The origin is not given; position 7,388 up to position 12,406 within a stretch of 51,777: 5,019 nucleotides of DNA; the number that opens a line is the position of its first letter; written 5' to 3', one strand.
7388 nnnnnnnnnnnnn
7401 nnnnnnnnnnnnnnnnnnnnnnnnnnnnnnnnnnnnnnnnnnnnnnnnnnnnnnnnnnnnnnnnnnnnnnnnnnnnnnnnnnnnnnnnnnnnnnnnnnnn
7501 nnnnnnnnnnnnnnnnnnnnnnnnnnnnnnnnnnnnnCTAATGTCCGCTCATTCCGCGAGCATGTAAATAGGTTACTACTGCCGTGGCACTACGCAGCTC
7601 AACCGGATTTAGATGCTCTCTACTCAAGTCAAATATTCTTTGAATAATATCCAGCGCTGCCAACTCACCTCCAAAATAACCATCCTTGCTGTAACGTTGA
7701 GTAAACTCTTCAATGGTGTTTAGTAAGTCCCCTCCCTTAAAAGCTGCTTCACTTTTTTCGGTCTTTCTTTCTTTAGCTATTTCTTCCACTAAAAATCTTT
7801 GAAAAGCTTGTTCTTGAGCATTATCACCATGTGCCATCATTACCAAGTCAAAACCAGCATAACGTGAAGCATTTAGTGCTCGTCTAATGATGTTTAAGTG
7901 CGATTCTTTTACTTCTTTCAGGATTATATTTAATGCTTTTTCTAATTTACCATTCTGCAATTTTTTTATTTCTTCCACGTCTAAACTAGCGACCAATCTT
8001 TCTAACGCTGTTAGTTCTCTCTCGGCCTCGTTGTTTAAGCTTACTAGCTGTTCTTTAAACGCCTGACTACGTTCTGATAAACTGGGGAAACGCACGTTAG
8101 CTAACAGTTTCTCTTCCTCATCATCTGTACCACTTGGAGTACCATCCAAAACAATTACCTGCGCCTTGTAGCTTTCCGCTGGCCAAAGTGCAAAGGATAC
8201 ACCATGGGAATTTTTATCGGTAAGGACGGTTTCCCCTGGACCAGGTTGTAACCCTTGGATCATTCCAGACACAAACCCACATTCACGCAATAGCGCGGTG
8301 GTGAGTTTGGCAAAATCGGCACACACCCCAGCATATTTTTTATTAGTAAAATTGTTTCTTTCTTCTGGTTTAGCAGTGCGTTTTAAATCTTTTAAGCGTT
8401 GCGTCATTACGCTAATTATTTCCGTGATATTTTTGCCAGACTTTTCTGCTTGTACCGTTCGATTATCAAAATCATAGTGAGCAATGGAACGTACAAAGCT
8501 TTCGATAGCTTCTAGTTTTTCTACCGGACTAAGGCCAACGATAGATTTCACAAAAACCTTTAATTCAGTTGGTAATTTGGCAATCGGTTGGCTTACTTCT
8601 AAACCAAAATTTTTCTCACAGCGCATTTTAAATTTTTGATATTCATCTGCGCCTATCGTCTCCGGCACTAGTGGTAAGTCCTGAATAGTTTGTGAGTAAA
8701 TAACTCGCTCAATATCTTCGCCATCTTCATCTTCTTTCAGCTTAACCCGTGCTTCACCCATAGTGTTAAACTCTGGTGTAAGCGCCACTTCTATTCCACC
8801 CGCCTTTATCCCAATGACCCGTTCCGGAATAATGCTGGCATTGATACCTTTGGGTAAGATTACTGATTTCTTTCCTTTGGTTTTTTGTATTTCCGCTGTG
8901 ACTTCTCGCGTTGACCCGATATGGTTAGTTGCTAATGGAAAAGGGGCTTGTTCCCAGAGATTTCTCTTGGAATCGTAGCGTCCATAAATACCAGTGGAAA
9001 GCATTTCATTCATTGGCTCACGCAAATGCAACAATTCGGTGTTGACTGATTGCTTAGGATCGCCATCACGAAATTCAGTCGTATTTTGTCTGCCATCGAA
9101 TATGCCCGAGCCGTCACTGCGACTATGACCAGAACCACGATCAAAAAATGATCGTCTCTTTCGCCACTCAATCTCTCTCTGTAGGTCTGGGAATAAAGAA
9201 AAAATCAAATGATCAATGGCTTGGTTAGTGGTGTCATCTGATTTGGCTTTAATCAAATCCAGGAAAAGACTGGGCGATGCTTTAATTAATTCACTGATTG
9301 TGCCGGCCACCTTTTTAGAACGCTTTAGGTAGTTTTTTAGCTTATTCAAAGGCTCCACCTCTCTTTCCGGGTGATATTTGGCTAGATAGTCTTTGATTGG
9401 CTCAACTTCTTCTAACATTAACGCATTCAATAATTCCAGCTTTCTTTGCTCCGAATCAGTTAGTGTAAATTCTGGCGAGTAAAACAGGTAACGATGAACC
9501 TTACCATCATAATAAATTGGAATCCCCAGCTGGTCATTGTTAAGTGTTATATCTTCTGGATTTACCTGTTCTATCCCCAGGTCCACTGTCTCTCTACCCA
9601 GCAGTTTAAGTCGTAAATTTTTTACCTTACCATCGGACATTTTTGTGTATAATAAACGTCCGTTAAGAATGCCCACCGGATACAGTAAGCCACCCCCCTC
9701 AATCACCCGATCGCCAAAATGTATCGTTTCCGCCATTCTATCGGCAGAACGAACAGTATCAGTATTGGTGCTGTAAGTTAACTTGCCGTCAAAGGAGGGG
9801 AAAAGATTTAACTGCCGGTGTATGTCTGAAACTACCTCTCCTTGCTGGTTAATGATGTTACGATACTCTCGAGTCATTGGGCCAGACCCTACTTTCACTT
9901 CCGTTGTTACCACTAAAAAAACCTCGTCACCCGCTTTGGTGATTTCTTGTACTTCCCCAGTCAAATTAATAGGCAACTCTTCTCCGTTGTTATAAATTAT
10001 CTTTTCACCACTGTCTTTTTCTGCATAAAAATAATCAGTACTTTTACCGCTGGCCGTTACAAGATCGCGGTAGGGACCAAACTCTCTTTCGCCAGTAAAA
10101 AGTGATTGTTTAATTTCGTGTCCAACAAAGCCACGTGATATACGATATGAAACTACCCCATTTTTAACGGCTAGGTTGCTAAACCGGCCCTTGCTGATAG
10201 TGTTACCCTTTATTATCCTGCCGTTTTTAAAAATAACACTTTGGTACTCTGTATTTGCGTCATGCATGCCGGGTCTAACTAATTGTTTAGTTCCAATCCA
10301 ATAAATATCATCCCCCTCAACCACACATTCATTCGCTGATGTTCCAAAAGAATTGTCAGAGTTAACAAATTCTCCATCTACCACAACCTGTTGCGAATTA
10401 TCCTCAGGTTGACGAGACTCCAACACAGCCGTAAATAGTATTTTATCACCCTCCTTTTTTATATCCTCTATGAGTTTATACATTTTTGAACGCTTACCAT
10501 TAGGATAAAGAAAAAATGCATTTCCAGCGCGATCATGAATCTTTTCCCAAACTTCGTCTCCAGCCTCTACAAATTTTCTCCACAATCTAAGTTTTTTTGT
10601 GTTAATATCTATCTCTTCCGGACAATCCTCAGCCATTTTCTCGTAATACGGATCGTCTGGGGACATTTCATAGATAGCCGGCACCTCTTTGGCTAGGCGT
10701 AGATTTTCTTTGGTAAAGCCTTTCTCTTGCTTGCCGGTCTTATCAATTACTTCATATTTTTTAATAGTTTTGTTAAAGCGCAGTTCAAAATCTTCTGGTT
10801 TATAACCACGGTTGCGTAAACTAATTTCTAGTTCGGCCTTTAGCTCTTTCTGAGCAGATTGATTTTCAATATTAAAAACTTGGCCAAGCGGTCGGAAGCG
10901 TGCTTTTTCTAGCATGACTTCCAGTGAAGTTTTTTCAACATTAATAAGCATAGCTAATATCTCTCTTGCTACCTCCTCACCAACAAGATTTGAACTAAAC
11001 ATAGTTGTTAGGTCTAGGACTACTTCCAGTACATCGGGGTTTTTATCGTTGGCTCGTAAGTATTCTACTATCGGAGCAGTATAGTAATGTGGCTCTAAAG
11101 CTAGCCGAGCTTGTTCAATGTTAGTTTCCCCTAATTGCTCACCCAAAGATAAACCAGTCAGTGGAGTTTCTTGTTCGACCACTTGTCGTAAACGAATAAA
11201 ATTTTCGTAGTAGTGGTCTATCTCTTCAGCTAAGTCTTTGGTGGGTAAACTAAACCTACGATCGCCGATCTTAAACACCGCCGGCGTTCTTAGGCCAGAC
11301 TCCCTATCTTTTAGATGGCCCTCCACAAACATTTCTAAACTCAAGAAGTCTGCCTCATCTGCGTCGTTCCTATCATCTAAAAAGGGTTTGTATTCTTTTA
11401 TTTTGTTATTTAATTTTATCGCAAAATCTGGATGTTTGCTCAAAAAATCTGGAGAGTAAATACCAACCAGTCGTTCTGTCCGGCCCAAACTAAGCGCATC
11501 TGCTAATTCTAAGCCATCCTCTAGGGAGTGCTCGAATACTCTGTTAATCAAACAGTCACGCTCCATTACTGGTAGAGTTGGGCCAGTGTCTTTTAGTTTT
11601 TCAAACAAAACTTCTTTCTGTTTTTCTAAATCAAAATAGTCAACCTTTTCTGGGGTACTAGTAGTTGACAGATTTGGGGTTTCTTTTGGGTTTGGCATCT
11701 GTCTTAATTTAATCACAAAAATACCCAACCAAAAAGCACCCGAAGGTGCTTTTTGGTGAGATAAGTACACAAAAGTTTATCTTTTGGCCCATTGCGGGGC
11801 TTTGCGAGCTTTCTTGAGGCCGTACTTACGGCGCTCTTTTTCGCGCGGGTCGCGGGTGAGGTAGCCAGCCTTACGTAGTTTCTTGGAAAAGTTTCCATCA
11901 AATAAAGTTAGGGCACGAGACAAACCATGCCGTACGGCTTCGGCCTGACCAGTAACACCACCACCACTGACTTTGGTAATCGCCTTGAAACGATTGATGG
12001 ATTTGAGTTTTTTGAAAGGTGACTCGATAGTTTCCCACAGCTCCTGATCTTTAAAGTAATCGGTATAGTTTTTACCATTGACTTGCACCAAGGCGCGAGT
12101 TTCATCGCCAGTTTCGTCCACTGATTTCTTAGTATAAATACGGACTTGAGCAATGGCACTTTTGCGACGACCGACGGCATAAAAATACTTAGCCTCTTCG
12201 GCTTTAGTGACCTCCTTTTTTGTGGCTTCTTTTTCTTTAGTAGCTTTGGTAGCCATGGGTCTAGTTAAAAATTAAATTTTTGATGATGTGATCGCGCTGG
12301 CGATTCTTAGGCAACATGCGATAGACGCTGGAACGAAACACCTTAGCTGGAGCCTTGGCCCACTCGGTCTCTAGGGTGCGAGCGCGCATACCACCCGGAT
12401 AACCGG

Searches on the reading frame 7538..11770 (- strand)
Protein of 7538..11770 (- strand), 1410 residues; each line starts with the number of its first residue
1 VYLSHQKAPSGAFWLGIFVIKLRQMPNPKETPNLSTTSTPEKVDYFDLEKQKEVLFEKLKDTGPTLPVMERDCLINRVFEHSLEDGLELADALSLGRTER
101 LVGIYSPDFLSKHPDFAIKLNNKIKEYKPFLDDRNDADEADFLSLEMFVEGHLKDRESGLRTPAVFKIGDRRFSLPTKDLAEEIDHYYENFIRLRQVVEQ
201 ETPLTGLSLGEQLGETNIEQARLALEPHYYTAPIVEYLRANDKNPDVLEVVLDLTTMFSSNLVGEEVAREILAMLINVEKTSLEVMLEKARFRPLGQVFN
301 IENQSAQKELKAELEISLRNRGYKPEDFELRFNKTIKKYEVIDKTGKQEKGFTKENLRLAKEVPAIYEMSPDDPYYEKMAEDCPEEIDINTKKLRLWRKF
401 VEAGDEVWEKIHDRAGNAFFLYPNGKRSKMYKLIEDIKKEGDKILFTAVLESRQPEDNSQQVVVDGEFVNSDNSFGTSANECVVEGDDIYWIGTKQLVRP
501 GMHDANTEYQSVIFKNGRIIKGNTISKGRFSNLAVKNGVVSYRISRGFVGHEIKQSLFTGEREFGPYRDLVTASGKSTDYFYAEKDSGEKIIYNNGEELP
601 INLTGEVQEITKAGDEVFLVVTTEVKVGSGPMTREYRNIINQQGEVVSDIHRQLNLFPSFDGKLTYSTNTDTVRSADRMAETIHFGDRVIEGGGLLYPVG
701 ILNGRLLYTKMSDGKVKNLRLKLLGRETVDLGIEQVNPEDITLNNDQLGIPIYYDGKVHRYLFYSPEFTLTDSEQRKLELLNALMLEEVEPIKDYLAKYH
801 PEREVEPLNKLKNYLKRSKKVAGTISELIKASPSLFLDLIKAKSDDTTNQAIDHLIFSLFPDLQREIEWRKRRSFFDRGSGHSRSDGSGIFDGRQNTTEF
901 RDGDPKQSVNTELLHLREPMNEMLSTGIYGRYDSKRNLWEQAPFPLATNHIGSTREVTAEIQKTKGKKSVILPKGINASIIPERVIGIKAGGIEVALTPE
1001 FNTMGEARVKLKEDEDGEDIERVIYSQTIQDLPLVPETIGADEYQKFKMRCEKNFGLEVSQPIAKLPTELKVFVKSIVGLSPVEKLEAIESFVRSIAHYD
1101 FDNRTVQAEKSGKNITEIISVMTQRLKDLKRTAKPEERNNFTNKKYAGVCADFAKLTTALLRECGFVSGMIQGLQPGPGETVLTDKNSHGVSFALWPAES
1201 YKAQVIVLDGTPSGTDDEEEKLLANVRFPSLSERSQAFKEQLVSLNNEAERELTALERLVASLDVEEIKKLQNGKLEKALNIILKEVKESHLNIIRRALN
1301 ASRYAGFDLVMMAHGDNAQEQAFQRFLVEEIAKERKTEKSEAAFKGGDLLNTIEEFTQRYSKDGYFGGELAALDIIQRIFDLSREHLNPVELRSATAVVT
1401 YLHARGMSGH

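Call 64: search_protein_families(library=pfam, proteins=[window:7538-11770:-], max_evalue=0.001)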
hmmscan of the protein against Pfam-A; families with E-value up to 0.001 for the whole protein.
window:7538-11770:- (1410 aa): 1 family
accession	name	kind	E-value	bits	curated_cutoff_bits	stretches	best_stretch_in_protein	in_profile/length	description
PF01841.26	Transglut_core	-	0.00068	20.3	23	0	1131-1189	36-91/108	Transglutaminase-like superfamily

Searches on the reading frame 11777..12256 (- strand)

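Call 64: search_protein_families(library=pfam, proteins=[window:11777-12256:-], max_evalue=0.001)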
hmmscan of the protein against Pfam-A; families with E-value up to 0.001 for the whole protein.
window:11777-12256:- (159 aa): 1 family
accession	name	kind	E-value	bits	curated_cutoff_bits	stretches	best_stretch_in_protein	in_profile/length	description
PF00380.25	Ribosomal_S9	-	1.1e-36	126.3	22.5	1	29-159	1-121/121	Ribosomal protein S9/S16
